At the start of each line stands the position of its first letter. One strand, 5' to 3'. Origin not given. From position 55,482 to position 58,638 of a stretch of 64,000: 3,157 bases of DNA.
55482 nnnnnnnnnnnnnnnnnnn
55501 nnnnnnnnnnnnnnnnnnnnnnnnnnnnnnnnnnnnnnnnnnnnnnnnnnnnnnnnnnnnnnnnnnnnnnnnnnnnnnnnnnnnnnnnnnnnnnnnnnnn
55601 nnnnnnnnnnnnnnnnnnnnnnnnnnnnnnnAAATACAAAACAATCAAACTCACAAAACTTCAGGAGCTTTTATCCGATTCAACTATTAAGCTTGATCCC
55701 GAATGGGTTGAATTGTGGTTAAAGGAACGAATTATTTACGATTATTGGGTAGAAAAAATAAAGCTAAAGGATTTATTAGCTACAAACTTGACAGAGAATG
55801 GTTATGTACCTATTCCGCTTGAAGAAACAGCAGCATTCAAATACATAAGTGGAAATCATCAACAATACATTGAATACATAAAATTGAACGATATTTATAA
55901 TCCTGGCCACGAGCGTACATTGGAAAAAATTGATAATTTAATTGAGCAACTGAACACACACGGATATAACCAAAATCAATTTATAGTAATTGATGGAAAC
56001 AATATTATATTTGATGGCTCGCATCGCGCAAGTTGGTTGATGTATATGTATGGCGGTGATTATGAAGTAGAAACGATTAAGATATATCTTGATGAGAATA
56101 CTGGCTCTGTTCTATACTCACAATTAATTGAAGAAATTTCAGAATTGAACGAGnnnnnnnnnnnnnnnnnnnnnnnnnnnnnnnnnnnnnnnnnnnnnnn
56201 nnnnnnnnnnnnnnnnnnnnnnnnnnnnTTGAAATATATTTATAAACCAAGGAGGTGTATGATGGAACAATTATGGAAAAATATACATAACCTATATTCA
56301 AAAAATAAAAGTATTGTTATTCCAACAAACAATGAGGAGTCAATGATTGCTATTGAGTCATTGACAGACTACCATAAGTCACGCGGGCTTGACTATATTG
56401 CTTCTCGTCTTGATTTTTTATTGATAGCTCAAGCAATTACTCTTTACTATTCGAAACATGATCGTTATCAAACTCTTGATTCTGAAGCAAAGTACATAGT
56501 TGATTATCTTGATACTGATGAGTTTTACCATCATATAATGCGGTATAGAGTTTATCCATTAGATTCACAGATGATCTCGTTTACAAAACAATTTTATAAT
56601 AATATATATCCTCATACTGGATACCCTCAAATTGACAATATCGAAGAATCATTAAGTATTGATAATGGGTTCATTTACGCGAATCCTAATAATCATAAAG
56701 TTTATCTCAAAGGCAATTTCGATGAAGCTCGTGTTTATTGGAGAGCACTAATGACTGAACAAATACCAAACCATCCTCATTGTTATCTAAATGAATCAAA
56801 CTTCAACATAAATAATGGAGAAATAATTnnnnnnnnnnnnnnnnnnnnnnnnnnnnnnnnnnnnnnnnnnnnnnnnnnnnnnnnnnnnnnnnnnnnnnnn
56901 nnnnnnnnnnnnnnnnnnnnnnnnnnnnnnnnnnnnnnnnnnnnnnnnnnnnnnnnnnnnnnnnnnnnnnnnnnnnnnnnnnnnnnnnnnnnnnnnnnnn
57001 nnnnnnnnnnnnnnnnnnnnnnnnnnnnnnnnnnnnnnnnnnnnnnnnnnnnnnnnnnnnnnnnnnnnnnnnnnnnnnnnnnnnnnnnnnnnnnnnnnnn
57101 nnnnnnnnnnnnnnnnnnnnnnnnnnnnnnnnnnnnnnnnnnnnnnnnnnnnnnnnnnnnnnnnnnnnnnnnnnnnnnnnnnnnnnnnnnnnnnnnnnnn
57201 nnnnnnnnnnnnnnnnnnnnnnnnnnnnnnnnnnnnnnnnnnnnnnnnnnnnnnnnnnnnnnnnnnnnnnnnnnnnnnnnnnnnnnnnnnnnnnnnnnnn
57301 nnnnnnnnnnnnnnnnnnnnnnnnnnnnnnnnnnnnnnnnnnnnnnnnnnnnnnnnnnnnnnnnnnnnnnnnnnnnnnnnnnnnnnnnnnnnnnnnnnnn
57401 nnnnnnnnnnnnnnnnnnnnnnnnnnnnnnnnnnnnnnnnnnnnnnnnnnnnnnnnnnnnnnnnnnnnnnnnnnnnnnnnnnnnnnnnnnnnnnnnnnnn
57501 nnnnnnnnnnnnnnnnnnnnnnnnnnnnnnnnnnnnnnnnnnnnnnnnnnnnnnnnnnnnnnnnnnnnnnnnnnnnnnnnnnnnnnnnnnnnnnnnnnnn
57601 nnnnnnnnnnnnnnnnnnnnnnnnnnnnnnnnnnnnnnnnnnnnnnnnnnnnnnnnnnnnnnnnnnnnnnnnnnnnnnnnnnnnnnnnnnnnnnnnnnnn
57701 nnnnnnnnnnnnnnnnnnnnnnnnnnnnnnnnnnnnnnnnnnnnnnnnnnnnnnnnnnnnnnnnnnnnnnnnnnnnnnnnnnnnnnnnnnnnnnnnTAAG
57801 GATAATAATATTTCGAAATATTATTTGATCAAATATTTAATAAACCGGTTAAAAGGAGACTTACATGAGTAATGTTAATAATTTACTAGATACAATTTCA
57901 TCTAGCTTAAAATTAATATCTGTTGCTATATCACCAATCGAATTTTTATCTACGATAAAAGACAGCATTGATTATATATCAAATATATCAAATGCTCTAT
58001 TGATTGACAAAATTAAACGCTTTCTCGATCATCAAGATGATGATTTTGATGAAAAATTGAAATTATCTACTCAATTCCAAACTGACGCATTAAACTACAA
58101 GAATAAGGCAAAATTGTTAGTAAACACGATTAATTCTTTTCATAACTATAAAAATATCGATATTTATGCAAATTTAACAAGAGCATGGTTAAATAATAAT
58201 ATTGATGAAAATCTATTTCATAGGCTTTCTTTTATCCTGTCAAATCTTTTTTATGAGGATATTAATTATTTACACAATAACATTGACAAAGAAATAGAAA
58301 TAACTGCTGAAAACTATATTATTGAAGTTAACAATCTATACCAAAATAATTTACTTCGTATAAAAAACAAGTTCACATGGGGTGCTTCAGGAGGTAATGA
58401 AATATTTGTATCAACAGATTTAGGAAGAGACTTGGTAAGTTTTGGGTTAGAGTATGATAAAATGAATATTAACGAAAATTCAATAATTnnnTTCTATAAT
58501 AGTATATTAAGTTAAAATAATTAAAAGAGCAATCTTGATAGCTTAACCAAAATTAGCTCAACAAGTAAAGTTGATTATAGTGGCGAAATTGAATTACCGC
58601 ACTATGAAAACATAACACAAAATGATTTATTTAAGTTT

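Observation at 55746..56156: ParB/sulfiredoxin-like domain fused to a glycosyltransferase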

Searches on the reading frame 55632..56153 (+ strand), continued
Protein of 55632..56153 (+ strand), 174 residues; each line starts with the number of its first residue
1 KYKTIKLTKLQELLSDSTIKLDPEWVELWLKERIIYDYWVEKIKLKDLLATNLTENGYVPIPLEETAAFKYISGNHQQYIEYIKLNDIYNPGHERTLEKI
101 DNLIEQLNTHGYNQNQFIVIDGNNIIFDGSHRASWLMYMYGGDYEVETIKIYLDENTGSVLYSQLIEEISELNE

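Call 55: fold_search(model_id=the predicted structure, library=viral)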
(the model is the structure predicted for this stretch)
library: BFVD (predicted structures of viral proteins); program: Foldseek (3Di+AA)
matches with E <= 10: 299; with E <= 0.001: 5
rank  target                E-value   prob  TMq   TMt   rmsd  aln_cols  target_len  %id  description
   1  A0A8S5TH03            2.0e-04  1.00  0.35  0.33   8.0       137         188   13  ParB protein [Siphoviridae sp. ct6Ob18]
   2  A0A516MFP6            2.0e-04  1.00  0.33  0.33   7.6       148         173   18  (no name in the UniProt tables at hand)
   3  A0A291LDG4            4.7e-04  1.00  0.34  0.41   5.2       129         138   18  ParB/Sulfiredoxin domain-containing protein [Aeromonas phage AS-szw]
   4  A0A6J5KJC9            8.7e-04  1.00  0.36  0.38   3.9       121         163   17  ParB/Sulfiredoxin [uncultured Caudovirales phage]
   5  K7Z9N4                9.2e-04  1.00  0.37  0.42   7.2       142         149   14  ParB/Sulfiredoxin domain-containing protein [Serratia phage phiMAM1]
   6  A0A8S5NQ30            1.3e-03  1.00  0.37  0.32   8.6       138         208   14  ParB protein [Siphoviridae sp. ctpbe1]
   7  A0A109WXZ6            1.3e-03  1.00  0.36  0.19   4.5       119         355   17  (no name in the UniProt tables at hand)
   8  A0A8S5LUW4            1.4e-03  0.99  0.33  0.14  10.7       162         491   12  ABC transporter substrate-binding protein PnrA-like domain-containing protein (Fragment) [Podoviridae sp. ctC2p8]
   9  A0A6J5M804            1.6e-03  1.00  0.38  0.21   6.8       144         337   10  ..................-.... domain-containing protein [uncultured Caudovirales phage]
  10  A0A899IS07            1.8e-03  1.00  0.34  0.27   9.2       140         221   12  ParB-like nuclease domain protein [Microbacterium phage NoodlelyBoi]
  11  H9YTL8                1.9e-03  1.00  0.31  0.17   8.7       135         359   17  (no name in the UniProt tables at hand)
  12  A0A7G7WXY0            2.3e-03  1.00  0.35  0.29   8.5       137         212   12  (no name in the UniProt tables at hand)
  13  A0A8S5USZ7            2.5e-03  1.00  0.34  0.18   8.6       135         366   11  Putative modification methylase [Siphoviridae sp. ct4fm14]
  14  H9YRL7                2.7e-03  1.00  0.33  0.34   9.3       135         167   15  (no name in the UniProt tables at hand)
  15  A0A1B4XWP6            3.2e-03  1.00  0.36  0.38   6.5       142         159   13  Phage associated [Tenacibaculum phage pT24]
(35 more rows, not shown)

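Call 71: search_protein_families(library=phrogs, alignment_id=A1, max_evalue=0.01)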
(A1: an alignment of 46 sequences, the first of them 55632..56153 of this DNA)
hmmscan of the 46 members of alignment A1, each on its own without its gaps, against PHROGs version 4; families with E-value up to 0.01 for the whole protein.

A. member 1, window:55632-56153:+ (174 aa): 0 families

B. families by the number of members that match (of 46 scanned): 10 families
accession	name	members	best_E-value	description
phrog_620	-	3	8.6e-06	ParB-like partition protein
phrog_498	-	3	6.6e-05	DNA methyltransferase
phrog_2859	-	3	0.0011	-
phrog_940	-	3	0.0032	nuclease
phrog_2159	-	2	1.7e-05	ParB-like partition protein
phrog_35109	-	1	0.00065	-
phrog_12305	-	1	0.0012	ParB-like partition protein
phrog_4635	-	1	0.0027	-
phrog_723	-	1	0.0044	ParB-like partition protein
phrog_32020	-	1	0.0048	-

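Call 84: search_protein_families(library=pfam, proteins=[P0153, P0022], max_evalue=0.5)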
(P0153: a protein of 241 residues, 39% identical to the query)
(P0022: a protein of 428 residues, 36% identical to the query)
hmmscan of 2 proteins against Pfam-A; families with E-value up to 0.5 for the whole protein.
P0153 (241 aa): 1 family
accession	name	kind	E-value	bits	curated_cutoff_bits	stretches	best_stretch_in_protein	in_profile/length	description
PF23370.1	Vp20_capsid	-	0.064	13.2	27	1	28-107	44-123/176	Capsid protein Vp20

P0022 (428 aa): 1 family
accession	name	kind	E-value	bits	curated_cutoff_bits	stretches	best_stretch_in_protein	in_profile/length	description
PF20391.3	DUF6686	-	0.0053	17.2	23.9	1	24-60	19-55/117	Family of unknown function (DUF6686)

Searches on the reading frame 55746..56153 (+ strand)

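Call 3: search_protein_families(library=pfam, proteins=[window:55746-56153:+], max_evalue=1)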
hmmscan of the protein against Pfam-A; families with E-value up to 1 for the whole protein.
window:55746-56153:+ (136 aa): 2 families
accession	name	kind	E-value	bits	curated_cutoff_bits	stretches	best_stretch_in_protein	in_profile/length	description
PF10256.14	Erf4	-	0.067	13.6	29.3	1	47-83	70-106/116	Golgin subfamily A member 7/ERF4 family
PF14044.11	NETI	-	0.21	11.8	27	0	14-46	16-48/56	NETI protein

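Call 4: search_protein_families(library=ncbifam, proteins=[window:55746-56153:+], max_evalue=1)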
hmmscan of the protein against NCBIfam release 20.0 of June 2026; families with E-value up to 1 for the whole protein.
window:55746-56153:+ (136 aa): 0 families

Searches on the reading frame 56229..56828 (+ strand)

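Call 84: search_protein_families(library=pfam, proteins=[window:56229-56828:+], max_evalue=0.5)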
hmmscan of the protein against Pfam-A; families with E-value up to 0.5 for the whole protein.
window:56229-56828:+ (200 aa): 1 family
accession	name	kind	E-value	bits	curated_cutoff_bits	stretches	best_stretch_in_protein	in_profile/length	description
PF19351.4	DUF5929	-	0.034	14.1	27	1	58-126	60-125/222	Domain of unknown function (DUF5929)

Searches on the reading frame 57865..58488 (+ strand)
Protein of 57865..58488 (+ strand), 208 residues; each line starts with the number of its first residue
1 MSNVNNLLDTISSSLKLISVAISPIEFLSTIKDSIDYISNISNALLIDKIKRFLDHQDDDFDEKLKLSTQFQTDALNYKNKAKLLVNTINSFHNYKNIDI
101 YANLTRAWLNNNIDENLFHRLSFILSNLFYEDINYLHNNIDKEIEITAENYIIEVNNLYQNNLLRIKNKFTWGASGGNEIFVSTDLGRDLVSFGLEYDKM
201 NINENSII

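Call 12: search_protein_families(library=pfam, proteins=[window:57865-58488:+], max_evalue=0.001)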
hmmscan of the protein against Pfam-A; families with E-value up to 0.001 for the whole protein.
window:57865-58488:+ (208 aa): 0 families

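Call 84: search_protein_families(library=pfam, proteins=[window:57865-58488:+], max_evalue=0.5)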
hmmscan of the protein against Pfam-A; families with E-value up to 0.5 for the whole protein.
window:57865-58488:+ (208 aa): 1 family
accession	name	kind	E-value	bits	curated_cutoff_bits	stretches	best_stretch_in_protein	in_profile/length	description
PF07529.18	HSA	-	0.12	13.1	23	1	55-96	10-51/71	HSA domain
